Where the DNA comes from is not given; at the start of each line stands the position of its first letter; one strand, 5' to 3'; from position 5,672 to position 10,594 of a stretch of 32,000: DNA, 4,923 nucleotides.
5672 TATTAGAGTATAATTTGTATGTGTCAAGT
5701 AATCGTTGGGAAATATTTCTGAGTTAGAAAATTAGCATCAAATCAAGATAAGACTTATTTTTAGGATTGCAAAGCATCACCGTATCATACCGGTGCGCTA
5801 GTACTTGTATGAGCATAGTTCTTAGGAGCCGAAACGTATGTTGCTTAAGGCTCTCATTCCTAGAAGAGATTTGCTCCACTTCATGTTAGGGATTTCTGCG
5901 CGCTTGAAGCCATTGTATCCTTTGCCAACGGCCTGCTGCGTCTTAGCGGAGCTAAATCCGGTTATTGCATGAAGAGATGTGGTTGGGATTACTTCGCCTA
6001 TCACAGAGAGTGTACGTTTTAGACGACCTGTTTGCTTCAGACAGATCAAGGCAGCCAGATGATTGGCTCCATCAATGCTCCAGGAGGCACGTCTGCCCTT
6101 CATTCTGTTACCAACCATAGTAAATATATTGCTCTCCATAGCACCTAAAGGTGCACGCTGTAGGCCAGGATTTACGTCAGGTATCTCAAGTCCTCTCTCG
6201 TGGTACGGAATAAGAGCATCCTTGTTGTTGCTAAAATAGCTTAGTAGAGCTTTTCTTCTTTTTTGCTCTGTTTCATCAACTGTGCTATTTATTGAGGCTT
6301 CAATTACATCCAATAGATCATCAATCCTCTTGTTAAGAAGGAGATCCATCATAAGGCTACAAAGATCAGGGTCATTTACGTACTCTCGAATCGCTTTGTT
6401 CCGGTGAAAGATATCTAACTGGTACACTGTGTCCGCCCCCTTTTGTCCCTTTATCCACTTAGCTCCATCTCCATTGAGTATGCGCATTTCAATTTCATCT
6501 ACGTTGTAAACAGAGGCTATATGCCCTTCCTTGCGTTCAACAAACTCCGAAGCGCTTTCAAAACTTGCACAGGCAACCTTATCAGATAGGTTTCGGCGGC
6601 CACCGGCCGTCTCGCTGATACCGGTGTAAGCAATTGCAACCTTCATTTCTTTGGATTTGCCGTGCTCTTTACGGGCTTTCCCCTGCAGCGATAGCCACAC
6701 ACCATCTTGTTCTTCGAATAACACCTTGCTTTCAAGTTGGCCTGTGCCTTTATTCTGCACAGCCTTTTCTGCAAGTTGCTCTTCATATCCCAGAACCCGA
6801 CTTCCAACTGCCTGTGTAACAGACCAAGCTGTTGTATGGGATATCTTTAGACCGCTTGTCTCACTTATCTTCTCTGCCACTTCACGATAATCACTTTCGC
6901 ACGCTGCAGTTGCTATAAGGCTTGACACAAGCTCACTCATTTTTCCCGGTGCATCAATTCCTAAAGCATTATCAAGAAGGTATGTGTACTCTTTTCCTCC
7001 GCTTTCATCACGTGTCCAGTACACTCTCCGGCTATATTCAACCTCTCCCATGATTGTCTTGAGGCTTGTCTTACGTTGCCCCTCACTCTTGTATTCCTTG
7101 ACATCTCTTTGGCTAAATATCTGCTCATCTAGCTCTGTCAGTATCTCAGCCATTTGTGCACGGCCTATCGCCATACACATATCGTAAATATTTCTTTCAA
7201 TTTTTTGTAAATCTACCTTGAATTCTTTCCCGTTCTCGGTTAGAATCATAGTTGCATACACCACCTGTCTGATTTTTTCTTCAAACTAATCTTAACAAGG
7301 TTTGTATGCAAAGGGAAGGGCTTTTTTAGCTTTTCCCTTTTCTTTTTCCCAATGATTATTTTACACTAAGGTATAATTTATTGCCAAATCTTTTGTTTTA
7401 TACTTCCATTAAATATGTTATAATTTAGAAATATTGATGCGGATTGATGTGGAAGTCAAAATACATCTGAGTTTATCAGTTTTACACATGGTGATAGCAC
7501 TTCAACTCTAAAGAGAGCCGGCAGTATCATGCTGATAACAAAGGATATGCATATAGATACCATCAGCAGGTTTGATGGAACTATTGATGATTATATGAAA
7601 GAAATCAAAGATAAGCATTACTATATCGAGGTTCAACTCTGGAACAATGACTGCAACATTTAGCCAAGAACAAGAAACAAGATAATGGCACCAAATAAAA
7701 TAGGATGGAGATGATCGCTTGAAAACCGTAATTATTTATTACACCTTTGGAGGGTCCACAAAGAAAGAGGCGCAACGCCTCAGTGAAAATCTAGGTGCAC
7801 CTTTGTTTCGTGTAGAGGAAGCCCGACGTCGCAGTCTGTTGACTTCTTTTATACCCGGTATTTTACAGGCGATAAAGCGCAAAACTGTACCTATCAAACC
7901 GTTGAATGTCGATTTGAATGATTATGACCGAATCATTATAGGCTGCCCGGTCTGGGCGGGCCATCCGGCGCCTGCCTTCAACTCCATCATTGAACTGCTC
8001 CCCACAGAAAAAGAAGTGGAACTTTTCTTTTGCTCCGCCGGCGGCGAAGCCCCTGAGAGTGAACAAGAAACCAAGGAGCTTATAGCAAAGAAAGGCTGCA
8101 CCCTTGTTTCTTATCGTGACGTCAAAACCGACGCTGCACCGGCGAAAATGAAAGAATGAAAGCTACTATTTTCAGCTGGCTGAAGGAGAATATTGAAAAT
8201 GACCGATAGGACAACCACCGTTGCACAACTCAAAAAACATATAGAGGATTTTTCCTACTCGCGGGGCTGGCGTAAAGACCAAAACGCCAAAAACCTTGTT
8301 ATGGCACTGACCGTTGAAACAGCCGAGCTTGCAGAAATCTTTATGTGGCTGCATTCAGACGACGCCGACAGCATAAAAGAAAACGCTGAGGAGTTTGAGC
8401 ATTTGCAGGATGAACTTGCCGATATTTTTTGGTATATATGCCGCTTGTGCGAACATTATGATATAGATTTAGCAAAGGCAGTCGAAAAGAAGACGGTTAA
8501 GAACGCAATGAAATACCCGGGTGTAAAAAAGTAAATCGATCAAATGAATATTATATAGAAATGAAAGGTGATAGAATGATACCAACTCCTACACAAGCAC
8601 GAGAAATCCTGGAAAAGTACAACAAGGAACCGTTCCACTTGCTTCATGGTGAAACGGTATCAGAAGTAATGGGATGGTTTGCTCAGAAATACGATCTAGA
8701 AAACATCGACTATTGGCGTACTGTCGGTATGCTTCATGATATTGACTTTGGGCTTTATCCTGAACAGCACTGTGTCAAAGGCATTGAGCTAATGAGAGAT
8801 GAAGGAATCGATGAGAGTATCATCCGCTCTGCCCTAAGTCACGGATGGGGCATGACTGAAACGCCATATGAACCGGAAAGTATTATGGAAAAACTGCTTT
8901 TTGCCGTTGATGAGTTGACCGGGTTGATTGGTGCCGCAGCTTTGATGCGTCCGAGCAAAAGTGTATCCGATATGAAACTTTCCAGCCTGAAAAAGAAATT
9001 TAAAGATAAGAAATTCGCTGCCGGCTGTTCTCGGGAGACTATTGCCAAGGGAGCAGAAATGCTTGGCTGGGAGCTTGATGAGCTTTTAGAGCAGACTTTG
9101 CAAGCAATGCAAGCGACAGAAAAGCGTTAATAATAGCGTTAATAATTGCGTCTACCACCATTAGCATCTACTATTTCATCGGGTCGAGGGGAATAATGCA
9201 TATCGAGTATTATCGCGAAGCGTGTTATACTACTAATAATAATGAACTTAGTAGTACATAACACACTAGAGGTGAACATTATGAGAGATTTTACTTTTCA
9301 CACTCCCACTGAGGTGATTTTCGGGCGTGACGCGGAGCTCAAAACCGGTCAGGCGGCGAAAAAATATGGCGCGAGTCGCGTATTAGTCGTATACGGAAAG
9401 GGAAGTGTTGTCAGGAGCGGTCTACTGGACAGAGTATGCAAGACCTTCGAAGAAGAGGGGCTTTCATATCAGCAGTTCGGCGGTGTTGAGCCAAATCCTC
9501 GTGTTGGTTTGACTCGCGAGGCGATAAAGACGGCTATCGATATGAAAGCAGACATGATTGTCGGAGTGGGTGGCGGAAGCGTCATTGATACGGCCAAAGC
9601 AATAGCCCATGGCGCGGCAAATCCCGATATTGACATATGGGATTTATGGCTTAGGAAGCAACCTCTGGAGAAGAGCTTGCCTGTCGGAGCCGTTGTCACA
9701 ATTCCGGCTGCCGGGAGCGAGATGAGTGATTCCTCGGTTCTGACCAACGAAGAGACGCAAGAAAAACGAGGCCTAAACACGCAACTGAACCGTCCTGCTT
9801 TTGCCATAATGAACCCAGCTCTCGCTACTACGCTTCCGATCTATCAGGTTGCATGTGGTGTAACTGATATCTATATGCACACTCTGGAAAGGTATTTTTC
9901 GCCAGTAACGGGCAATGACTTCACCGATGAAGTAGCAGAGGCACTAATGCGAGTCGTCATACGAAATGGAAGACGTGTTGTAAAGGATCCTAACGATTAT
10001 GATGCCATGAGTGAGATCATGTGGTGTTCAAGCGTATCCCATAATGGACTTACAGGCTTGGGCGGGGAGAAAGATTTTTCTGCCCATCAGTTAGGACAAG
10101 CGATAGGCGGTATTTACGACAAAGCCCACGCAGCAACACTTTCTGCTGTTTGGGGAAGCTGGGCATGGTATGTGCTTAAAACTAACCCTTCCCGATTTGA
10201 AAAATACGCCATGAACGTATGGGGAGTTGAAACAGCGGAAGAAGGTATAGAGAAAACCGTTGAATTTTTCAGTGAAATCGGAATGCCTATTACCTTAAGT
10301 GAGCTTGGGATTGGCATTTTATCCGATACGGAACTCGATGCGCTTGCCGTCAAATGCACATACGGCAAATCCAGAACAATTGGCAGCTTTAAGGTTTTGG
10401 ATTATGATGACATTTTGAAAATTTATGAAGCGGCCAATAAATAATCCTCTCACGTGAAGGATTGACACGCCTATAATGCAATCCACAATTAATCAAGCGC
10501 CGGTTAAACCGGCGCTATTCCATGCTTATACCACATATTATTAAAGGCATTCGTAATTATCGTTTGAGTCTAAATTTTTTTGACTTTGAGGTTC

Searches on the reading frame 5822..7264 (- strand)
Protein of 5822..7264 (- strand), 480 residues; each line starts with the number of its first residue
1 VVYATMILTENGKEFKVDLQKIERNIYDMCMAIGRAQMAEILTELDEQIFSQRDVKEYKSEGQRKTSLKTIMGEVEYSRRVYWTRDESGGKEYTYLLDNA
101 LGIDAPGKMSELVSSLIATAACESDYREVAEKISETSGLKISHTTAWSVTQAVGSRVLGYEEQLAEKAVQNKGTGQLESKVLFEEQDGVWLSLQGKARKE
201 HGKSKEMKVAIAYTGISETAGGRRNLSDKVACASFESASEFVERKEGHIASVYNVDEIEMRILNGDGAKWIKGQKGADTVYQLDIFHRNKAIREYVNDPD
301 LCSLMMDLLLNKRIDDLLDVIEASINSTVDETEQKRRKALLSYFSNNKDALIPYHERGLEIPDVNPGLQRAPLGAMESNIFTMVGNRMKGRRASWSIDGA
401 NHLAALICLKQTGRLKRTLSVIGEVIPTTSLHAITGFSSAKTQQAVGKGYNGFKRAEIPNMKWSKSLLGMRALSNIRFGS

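Call 80: search_protein_families(library=pfam, proteins=[window:5822-7264:-], max_evalue=0.00001)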
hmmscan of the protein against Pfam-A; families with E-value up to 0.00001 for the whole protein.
window:5822-7264:- (480 aa): 1 family
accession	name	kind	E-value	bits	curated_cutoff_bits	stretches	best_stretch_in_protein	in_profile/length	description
PF06782.17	UPF0236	-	4.8e-48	164.4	24.3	1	18-418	7-393/400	Uncharacterised protein family (UPF0236)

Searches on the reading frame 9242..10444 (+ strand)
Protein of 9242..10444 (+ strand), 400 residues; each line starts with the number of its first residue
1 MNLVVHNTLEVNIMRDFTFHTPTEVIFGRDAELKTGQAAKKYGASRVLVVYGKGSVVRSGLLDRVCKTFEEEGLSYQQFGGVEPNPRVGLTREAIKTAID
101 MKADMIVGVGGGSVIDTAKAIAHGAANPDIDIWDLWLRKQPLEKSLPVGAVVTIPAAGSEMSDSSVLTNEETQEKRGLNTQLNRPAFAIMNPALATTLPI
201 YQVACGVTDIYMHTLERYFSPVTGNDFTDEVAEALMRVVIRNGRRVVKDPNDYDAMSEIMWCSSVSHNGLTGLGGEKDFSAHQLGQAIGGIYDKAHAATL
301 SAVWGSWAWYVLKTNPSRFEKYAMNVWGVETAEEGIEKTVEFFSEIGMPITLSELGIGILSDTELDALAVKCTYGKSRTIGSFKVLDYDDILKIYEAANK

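Call 80: search_protein_families(library=pfam, proteins=[window:9242-10444:+], max_evalue=0.00001)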
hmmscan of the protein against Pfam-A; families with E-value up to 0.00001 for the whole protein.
window:9242-10444:+ (400 aa): 3 families
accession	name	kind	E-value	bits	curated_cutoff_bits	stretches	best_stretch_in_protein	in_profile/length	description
PF00465.25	Fe-ADH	-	1.3e-46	158.7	31.3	1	22-192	1-168/168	Iron-containing alcohol dehydrogenase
PF25137.1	ADH_Fe_C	-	6.4e-22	78.6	27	1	206-398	4-193/194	Fe-containing alcohol dehydrogenase family, C-terminal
PF13685.12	Fe-ADH_2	-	3.3e-09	37.4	28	1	28-126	3-98/149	Iron-containing alcohol dehydrogenase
